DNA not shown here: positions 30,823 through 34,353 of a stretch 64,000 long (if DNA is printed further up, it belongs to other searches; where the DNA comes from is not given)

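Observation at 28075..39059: Cluster of 10 co-oriented genes combining NuoEF-type and FlxA-type NAD(P)H modules with HdrA/MvhD/HdrCB: candidate undescribed electron-bifurcating or confurcating complex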

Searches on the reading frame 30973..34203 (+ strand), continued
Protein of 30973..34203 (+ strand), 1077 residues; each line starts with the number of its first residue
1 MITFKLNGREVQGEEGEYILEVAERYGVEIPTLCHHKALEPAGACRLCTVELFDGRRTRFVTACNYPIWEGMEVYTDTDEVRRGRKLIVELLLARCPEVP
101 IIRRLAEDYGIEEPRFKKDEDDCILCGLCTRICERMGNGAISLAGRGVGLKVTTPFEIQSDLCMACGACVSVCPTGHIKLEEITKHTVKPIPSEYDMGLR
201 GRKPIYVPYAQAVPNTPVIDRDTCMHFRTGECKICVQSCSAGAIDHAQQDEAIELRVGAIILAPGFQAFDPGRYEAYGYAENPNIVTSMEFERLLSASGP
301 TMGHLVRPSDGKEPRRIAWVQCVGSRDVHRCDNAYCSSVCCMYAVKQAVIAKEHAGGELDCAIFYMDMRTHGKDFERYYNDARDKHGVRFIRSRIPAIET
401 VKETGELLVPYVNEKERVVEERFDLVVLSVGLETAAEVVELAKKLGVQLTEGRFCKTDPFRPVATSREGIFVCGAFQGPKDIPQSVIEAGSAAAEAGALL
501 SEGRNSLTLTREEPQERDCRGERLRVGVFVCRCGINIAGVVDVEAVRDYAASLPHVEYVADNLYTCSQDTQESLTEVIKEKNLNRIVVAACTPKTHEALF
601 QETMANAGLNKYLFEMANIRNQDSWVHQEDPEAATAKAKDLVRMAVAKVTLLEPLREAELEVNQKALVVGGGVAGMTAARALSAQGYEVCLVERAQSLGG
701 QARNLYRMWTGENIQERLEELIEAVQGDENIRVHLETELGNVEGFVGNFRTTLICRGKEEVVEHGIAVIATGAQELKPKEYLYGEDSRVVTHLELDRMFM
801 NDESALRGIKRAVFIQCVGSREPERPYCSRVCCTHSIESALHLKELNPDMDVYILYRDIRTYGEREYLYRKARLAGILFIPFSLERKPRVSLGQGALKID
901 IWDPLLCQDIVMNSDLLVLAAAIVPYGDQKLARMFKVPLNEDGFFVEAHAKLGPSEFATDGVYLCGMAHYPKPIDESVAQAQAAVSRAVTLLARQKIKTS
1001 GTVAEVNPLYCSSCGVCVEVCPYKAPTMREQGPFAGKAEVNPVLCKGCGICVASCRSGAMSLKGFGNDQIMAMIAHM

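Call 14: find_related_loci(query=window:30973-34203:+, collection=genome_contigs, flank=10000)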
Query window:30973-34203:+ (1077 aa) in genome_contigs; peptide patterns used: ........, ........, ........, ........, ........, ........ (x = any residue, [..] = any of these).
474 stretches matched a pattern; 467 encode a relative of the query (tblastn E <= 1e-3); the best 80 are kept; 80 distinct loci.
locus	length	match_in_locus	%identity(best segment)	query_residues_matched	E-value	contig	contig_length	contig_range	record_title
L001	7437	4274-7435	73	1-1054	0e+0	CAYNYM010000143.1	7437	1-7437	MAG TPA_asm: uncultured Desulfobacteraceae bacterium isolate binchicken_co42_439 genome assembly, contig: NODE_18128_len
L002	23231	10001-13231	72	1-1077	0e+0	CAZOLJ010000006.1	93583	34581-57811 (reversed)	MAG TPA_asm: uncultured Desulfobacteraceae bacterium isolate binchicken_co340_80 genome assembly, contig: NODE_110_lengt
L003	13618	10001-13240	69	1-1074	0e+0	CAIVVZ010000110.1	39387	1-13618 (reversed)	MAG: uncultured Desulfobacteraceae bacterium isolate AlinenLipids_bin-9448 genome assembly, contig: bin-9448:110/658, wh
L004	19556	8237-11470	68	1-1074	0e+0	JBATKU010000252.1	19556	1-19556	MAG: Desulfobacterales bacterium isolate MFD10234_ilm_asm_bin6 k127_50489, whole genome shotgun sequence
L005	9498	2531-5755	70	1-1074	0e+0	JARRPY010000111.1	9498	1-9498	MAG: Deltaproteobacteria bacterium isolate Spart_188_MAG scaffold_4944, whole genome shotgun sequence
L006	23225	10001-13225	69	1-1074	0e+0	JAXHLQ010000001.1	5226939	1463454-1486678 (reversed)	MAG: Deltaproteobacteria bacterium isolate Salar_de_Ascotan_soil_MAG_ASO27 contig_800_polypolish, whole genome shotgun s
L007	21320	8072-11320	68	1-1077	0e+0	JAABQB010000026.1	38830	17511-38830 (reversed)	MAG: Desulfobacteraceae bacterium isolate S02.Bin041 NODE_26_length_38830_cov_4.03966, whole genome shotgun sequence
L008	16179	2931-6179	68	1-1077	0e+0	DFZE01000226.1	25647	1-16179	MAG TPA_asm: Desulfobacteraceae bacterium UBA4064 UBA4064_contig_10557, whole genome shotgun sequence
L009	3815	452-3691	68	1-1074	0e+0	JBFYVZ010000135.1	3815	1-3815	MAG: Desulfobacteraceae bacterium isolate PPR_0336 PPR_0336.fa_k121_753396, whole genome shotgun sequence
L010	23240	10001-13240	67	1-1074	0e+0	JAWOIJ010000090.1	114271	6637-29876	MAG: Desulfobacterales bacterium isolate CWP5-2.bin.178 k191_1498955, whole genome shotgun sequence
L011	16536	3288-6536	68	1-1077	0e+0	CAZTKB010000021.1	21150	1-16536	MAG TPA_asm: uncultured Desulfobacterales bacterium isolate binchicken_co168_200 genome assembly, contig: NODE_4483_leng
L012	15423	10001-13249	67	1-1077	0e+0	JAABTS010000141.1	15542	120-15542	MAG: Desulfobacteraceae bacterium isolate S24.Bin080 Scaffold_137, whole genome shotgun sequence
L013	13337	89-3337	68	1-1077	0e+0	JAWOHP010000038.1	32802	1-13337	MAG: Desulfobacterales bacterium isolate CWP4-3.bin.202 k191_3787182, whole genome shotgun sequence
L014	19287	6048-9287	67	1-1074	0e+0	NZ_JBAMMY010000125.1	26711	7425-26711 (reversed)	Desulfobacterium sp. N47 k141_71, whole genome shotgun sequence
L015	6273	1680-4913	67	1-1074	0e+0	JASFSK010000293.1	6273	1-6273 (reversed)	MAG: Desulfobacterales bacterium isolate D1103S02metaG_Bin_146 D1103S02metaG_FD_scaffold_4276_c1, whole genome shotgun s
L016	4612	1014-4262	67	1-1077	0e+0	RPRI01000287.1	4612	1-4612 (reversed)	MAG: Desulfobacteraceae bacterium isolate metabat2.783 metabat2.783_Contig_995927, whole genome shotgun sequence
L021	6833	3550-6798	66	1-1077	0e+0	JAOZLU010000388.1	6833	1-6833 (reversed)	MAG: Desulfobacterales bacterium isolate GMC2_bin_2_sub GMC2_2492_length_6833_cov_39.150929, whole genome shotgun sequen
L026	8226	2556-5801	66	1-1077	0e+0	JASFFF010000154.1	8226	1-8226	MAG: Desulfosarcina sp. isolate D0606S02metaG_Bin_160 D0606S02metaG_FD_scaffold_2954_c1, whole genome shotgun sequence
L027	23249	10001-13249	65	1-1077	0e+0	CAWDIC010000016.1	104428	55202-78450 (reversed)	MAG: uncultured delta proteobacterium isolate MFD03804.bin.2.20 genome assembly, contig: contig_90639, whole genome shot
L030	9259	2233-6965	64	1-1077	0e+0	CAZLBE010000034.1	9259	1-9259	MAG TPA_asm: uncultured Desulfobacterales bacterium isolate binchicken_co164_198 genome assembly, contig: NODE_2674_leng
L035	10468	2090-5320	72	1-1077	0e+0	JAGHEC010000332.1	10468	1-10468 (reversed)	MAG: Deltaproteobacteria bacterium isolate AUK324 PB_MBMC_278_c_000000000135, whole genome shotgun sequence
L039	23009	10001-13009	68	152-1077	0e+0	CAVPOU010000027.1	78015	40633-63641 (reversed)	MAG: uncultured delta proteobacterium isolate MFD00032.bin.1.150 genome assembly, contig: contig_7993, whole genome shot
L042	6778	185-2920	64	152-1077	0e+0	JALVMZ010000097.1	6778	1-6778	MAG: Desulfobacteraceae bacterium isolate A3_maxbin2_scaf2bin.136 A3_NODE_14241_length_6778_cov_3.978951, whole genome s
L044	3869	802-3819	68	152-1077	0e+0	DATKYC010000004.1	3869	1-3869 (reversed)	MAG TPA_asm: Acidobacteriota bacterium isolate SMAG_U14209 k141_3647497, whole genome shotgun sequence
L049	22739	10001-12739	64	163-1077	0e+0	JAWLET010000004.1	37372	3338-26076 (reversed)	MAG: Desulfobacteraceae bacterium isolate 20BLK6-1.bin.83 NODE_860_length_37372_cov_9.352561, whole genome shotgun seque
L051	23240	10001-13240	64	1-1077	0e+0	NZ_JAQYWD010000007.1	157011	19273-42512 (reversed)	MAG: Desulfobacula sp. isolate LigF6_bin14 NODE_38_length_157011_cov_3.122307, whole genome shotgun sequence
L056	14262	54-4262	70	122-1077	0e+0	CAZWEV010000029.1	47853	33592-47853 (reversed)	MAG TPA_asm: uncultured Desulfobacteraceae bacterium isolate binchicken_co129_423 genome assembly, contig: NODE_1781_len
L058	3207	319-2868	69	231-1077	0e+0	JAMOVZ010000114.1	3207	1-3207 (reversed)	MAG: Desulfobacterales bacterium isolate PIR-30_metabat2_scaf2bin.099 PIR-30_scaffold_17464_c1, whole genome shotgun seq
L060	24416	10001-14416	67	154-1074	0e+0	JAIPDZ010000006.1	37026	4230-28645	MAG: Deltaproteobacteria bacterium isolate Tobar14m-G14 Tobar14m-20mill-C163, whole genome shotgun sequence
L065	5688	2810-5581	60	155-1077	0e+0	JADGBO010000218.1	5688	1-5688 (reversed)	MAG: Desulfamplus sp. isolate nTSbin20 nTS_bin20_NODE_218_length_5688_cov_3.846610, whole genome shotgun sequence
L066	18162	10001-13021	62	152-1077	0e+0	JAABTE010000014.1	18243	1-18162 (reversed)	MAG: Desulfobacteraceae bacterium isolate S20.Bin200 Scaffold_14, whole genome shotgun sequence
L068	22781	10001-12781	59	152-1077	0e+0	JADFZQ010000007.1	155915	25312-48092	MAG: Desulfamplus sp. isolate nJC1bin9 nJC1_bin9_NODE_7_length_155915_cov_54.041377, whole genome shotgun sequence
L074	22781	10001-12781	58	152-1077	0e+0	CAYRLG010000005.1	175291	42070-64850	MAG TPA_asm: uncultured Desulfobacterales bacterium isolate binchicken_co168_123 genome assembly, contig: NODE_61_length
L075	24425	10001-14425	67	154-1077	0e+0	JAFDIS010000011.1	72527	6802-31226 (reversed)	MAG: Deltaproteobacteria bacterium isolate Meg22_1618_Bin_163 Meg22_1618_Bin_163_scaffold_394, whole genome shotgun sequ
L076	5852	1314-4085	59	155-1077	0e+0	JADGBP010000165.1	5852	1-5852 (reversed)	MAG: Desulfamplus sp. isolate nTSbin21 nTS_bin21_NODE_165_length_5852_cov_40.792664, whole genome shotgun sequence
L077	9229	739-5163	63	154-1077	0e+0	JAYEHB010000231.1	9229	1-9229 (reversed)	MAG: Thermodesulfobacteriota bacterium isolate MAG230 MAG230_231, whole genome shotgun sequence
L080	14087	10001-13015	59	155-1077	0e+0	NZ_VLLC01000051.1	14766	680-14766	Desulfobotulus alkaliphilus strain ASO4-4 LZ24DRAFT_scaffold00051.51, whole genome shotgun sequence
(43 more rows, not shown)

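Call 30: find_encoding_contigs(protein=P0001, flank=1000, max_places=3)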
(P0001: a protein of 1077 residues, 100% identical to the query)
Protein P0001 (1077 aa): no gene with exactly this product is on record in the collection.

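Call 31: find_encoding_contigs(protein=P0002, flank=10000, max_places=2)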
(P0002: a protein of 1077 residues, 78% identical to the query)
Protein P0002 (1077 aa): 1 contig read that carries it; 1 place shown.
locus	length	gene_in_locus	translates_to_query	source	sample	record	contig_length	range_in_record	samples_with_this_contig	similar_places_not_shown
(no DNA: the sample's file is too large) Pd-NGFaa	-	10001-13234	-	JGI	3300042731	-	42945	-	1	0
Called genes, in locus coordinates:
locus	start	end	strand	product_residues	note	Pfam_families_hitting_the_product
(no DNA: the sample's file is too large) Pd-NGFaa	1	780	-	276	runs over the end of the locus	PF24859:FdhE_central, PF24860:FdhE_C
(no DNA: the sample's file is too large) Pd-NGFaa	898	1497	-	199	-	PF00578:AhpC-TSA, PF08534:Redoxin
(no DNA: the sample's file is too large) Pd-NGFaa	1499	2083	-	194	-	PF00578:AhpC-TSA, PF08534:Redoxin (weak)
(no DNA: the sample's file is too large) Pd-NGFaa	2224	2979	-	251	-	PF12838:Fer4_7 (weak), PF13247:Fer4_11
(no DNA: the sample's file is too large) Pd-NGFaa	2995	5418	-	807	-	PF00384:Molybdopterin, PF01568:Molydop_binding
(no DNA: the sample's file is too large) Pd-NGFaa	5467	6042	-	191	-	PF04879:Molybdop_Fe4S4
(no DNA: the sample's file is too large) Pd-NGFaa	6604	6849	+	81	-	PF00890:FAD_binding_2 (weak), PF01266:DAO (weak), PF12831:FAD_oxidored, PF13450:NAD_binding_8 (weak)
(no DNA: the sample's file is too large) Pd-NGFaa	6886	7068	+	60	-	PF12838:Fer4_7 (weak), PF14697:Fer4_21 (weak), PF13237:Fer4_10 (weak), PF12797:Fer4_2 (weak), PF00037:Fer4 (weak), PF12837:Fer4_6 (weak)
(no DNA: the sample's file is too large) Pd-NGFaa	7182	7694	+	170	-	PF01257:2Fe-2S_thioredx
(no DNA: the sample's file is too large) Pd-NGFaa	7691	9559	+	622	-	PF01512:Complex1_51K, PF10531:SLBB (weak), PF10589:NADH_4Fe-4S, PF00037:Fer4 (weak), PF12838:Fer4_7 (weak), PF13187:Fer4_9 (weak), PF13237:Fer4_10, PF14697:Fer4_21, +4 more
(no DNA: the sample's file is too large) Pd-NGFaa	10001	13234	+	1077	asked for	PF13510:Fer2_4, PF12838:Fer4_7, PF14697:Fer4_21, PF07992:Pyr_redox_2, PF00890:FAD_binding_2 (weak), PF07992:Pyr_redox_2, PF13450:NAD_binding_8, PF12838:Fer4_7, +6 more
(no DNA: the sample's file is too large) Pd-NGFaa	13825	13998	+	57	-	PF02662:FlpD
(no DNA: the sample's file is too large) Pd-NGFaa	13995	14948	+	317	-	PF13187:Fer4_9 (faint), PF00037:Fer4 (faint), PF13183:Fer4_8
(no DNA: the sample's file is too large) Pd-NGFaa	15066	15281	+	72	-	?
